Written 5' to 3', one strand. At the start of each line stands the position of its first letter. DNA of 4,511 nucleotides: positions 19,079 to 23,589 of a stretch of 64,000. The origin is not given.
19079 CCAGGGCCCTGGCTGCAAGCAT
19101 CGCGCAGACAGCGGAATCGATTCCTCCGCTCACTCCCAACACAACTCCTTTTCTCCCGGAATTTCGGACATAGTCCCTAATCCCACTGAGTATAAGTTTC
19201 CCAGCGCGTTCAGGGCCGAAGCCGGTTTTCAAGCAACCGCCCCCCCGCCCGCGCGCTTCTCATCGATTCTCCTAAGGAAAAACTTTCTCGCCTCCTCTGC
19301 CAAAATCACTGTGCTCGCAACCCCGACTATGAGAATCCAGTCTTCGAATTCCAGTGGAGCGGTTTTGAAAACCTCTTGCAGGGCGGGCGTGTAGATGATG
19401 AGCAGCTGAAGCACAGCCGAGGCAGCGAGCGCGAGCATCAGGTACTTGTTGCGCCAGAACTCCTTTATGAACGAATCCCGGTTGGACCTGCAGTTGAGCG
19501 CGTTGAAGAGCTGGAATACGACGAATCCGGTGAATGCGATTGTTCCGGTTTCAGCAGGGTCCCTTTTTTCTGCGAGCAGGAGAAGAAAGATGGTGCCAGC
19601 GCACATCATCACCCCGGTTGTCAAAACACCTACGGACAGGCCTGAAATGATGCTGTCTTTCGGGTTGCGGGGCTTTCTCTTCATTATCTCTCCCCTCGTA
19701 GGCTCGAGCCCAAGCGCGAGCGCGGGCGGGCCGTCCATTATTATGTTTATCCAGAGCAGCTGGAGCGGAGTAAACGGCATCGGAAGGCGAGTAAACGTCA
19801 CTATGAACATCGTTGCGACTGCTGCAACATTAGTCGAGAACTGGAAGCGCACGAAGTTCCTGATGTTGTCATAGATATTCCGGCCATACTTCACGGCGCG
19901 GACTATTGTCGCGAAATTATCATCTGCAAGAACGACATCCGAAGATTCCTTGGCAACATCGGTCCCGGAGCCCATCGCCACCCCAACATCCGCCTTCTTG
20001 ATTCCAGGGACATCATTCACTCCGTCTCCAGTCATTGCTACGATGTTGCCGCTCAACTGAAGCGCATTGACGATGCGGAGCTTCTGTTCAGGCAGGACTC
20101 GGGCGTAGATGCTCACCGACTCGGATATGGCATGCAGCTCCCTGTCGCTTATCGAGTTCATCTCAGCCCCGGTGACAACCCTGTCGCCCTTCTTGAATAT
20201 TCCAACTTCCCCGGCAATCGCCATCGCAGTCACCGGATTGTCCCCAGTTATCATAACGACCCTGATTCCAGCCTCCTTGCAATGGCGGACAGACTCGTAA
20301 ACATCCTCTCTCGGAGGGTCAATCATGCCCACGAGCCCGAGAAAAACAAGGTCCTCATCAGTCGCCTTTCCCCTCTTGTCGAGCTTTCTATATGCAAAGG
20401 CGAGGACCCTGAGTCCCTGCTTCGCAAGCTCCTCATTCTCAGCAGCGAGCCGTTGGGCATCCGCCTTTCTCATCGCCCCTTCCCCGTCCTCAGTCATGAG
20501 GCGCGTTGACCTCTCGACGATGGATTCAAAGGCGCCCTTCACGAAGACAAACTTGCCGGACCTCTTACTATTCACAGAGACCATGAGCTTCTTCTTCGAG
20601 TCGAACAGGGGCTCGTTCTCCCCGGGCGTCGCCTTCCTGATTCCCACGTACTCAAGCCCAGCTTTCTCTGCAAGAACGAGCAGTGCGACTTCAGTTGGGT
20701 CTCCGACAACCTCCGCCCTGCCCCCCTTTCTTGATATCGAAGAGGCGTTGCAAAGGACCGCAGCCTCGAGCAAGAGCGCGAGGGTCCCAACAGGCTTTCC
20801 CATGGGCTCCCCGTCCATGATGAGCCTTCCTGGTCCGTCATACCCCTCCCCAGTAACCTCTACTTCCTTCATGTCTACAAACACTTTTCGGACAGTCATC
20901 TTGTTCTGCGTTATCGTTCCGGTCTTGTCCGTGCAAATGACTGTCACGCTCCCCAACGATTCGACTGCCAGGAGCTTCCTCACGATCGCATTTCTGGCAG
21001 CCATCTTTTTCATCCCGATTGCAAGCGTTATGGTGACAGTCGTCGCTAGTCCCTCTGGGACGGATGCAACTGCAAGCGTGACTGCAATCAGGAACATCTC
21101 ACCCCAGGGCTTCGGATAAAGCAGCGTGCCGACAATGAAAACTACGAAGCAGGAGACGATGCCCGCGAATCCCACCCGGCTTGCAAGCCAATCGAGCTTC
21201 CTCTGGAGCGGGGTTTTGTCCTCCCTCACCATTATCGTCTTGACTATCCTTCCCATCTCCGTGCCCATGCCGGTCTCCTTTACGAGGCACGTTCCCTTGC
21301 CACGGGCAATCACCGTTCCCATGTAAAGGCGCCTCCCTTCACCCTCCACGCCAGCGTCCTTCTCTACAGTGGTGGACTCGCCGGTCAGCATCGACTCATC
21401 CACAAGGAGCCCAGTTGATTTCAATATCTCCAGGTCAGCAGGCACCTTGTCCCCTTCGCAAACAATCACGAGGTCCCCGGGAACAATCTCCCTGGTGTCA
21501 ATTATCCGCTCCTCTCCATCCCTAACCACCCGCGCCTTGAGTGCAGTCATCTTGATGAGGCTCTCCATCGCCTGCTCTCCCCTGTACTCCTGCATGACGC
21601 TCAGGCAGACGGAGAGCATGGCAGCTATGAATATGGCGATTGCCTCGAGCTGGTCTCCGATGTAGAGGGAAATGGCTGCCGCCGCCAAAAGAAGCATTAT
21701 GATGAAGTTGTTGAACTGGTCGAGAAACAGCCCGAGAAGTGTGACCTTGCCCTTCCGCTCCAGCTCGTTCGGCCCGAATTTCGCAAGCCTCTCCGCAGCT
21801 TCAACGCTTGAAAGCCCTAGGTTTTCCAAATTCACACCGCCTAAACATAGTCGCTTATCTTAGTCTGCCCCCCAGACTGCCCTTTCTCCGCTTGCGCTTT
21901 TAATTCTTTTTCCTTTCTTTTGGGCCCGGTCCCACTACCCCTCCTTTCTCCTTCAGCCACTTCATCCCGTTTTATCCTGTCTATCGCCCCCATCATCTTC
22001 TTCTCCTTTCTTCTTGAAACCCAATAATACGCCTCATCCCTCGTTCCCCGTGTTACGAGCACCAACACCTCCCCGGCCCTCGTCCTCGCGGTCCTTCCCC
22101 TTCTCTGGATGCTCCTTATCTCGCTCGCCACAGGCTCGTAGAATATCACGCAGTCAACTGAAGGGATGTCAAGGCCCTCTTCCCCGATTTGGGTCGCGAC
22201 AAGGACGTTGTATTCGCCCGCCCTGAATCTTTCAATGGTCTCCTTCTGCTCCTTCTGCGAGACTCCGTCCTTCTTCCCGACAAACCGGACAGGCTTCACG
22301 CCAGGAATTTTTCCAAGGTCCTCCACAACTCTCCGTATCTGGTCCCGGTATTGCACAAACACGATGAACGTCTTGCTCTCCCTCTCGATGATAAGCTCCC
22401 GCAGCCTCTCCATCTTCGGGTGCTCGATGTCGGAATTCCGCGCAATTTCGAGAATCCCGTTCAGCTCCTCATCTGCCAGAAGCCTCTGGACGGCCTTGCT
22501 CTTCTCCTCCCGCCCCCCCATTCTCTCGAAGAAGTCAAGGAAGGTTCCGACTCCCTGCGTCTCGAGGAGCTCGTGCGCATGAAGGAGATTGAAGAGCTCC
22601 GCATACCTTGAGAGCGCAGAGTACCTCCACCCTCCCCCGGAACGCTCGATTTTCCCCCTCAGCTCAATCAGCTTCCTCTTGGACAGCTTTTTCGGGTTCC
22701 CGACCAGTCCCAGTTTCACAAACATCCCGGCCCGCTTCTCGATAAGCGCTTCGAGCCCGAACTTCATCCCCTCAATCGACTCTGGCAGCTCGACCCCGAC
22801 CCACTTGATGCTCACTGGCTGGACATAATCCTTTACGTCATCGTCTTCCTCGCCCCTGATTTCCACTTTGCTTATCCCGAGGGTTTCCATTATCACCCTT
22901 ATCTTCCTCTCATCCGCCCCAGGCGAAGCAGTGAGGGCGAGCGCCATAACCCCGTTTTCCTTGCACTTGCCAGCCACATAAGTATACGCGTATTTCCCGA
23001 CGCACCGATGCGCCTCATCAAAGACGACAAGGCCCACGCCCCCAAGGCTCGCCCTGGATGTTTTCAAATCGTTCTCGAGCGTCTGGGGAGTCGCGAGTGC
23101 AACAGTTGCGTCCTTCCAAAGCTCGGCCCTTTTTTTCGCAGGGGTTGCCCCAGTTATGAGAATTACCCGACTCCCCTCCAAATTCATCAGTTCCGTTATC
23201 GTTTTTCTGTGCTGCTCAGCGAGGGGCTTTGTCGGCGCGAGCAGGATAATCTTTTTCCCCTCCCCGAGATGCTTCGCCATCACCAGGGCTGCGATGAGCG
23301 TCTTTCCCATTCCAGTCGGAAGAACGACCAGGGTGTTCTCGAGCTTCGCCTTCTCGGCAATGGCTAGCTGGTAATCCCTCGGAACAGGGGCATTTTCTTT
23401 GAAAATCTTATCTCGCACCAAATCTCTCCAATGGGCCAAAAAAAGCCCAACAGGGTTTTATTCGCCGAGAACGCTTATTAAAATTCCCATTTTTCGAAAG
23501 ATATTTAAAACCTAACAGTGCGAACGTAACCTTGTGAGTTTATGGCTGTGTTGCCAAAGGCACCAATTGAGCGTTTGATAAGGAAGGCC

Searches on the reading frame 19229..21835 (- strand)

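Call 49: search_protein_families(library=ncbifam, proteins=[window:19229-21835:-], max_evalue=1e-10)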
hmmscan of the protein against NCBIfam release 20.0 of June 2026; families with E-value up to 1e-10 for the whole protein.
window:19229-21835:- (868 aa): 19 families
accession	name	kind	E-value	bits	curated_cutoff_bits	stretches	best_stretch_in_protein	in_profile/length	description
TIGR01522.1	ATPase-IIA2_Ca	equivalog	1e-221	738.1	798.3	1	7-856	23-852/854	calcium-transporting P-type ATPase, PMR1-type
TIGR01116.1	ATPase-IIA1_Ca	equivalog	2.2e-193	644.5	703.4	1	38-855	2-799/799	calcium-translocating P-type ATPase, SERCA-type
TIGR01517.1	ATPase-IIB_Ca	equivalog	3.3e-163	545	507.05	2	354-844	391-871/882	calcium-translocating P-type ATPase, PMCA-type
TIGR01523.1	ATPase-IID_K-Na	equivalog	8.1e-139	464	645.05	3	344-747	422-849/997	potassium/sodium efflux P-type ATPase, fungal-type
TIGR01106.1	ATPase-IIC_X-K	subfamily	1.1e-130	437.3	946.1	2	7-554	36-615/997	Na,H/K antiporter P-type ATPase subunit alpha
TIGR01647.1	ATPase-IIIA_H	equivalog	3e-118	396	615.5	2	7-323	1-312/755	plasma-membrane proton-efflux P-type ATPase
TIGR01524.1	ATPase-IIIB_Mg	equivalog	1.7e-110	370.3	610.75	2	413-858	417-865/867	magnesium-translocating P-type ATPase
TIGR01494.1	ATPase_P-type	subfamily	6.1e-101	338.2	62.3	3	68-323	2-237/478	HAD-IC family P-type ATPase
NF011702.0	PRK15122.1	subfamily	4.2e-97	326.1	975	2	413-857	454-903/907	magnesium-translocating P-type ATPase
TIGR01525.1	ATPase-IB_hvy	subfamily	7.1e-77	259.5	346.25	2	47-320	3-271/560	heavy metal translocating P-type ATPase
TIGR01657.1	P-ATPase-V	hypoth_equivalog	5.9e-72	242.6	618.25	2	5-562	138-713/1055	ATP13A2 family polyamine export P-type ATPase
TIGR01512.1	ATPase-IB2_Cd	subfamily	6.1e-61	206.6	313.5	2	47-318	3-255/494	cadmium family heavy metal-translocating P-type ATPase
TIGR01511.1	ATPase-IB1_Cu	subfamily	6.5e-54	183.7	397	2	66-321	47-285/542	copper-translocating P-type ATPase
NF008262.1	PRK11033.1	equivalog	6.5e-54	183.6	1005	2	43-320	175-448/731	zinc/cadmium/mercury/lead-transporting ATPase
NF033775.1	P_type_ZntA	exception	2.5e-49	168.2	1240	2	42-320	179-453/732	Zn(II)/Cd(II)/Pb(II) translocating P-type ATPase ZntA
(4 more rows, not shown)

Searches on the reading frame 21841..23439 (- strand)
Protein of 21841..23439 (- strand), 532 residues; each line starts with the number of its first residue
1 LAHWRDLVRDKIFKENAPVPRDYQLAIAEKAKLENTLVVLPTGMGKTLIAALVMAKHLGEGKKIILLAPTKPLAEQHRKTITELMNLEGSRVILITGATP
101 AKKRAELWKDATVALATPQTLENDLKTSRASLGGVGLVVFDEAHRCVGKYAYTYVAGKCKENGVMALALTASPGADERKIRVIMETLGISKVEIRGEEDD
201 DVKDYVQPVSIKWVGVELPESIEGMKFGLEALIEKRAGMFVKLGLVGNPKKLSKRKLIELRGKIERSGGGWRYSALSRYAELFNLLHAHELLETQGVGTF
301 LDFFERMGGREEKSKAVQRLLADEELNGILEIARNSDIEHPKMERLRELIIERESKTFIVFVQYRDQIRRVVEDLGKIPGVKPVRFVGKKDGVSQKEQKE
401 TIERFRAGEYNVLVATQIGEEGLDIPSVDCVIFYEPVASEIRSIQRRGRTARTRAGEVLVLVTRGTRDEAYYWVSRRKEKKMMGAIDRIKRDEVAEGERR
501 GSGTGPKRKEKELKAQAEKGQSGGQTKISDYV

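Call 49: search_protein_families(library=ncbifam, proteins=[window:21841-23439:-], max_evalue=1e-10)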
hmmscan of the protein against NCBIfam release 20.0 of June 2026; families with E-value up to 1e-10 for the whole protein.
window:21841-23439:- (532 aa): 21 families
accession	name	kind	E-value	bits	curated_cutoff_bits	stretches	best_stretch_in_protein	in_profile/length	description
NF010337.0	PRK13766.1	equivalog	5.8e-171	570.4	610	1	8-512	5-528/781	Hef nuclease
NF008394.0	PRK11192.1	equivalog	2.5e-25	89.2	507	1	334-495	226-384/441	ATP-dependent RNA helicase SrmB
NF008744.0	PRK11776.1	equivalog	4.2e-21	75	524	1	340-462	227-346/460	ATP-dependent RNA helicase DbpA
TIGR00643.1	recG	equivalog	2.5e-20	72.8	659.4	1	41-146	264-369/629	ATP-dependent DNA helicase RecG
NF008165.0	PRK10917.1-3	equivalog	1.9e-18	66.3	711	1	42-146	294-398/692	ATP-dependent DNA helicase RecG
NF008170.0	PRK10917.2-4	equivalog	3.8e-17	61.5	975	1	37-165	425-552/826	ATP-dependent DNA helicase RecG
NF008168.0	PRK10917.2-2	equivalog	8.3e-17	60.7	718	0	42-145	395-498/795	ATP-dependent DNA helicase RecG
NF053631.1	RNA_helic_CshA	equivalog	1e-16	60.9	646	0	339-500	221-377/434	degradosome RNA helicase CshA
NF008166.0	PRK10917.1-4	equivalog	2.7e-16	58.8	864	0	42-146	306-410/705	ATP-dependent DNA helicase RecG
NF002340.1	PRK01297.1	equivalog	5.2e-16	58.4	564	1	342-473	236-361/372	ATP-dependent RNA helicase RhlB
NF008164.0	PRK10917.1-2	equivalog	1.9e-15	56.2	785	0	42-146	306-410/704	ATP-dependent DNA helicase RecG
NF008163.0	PRK10917.1-1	equivalog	3e-15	55.6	796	0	42-146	298-402/692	ATP-dependent DNA helicase RecG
NF008167.0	PRK10917.2-1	equivalog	4.9e-15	54.7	995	0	41-146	313-429/744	ATP-dependent DNA helicase RecG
TIGR00580.2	mfd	equivalog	8.2e-14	51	800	0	352-435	640-720/907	transcription-repair coupling factor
TIGR04121.1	DEXH_lig_assoc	equivalog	2.5e-13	48.7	850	0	13-148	7-154/804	ligase-associated DNA damage response DEXH box helicase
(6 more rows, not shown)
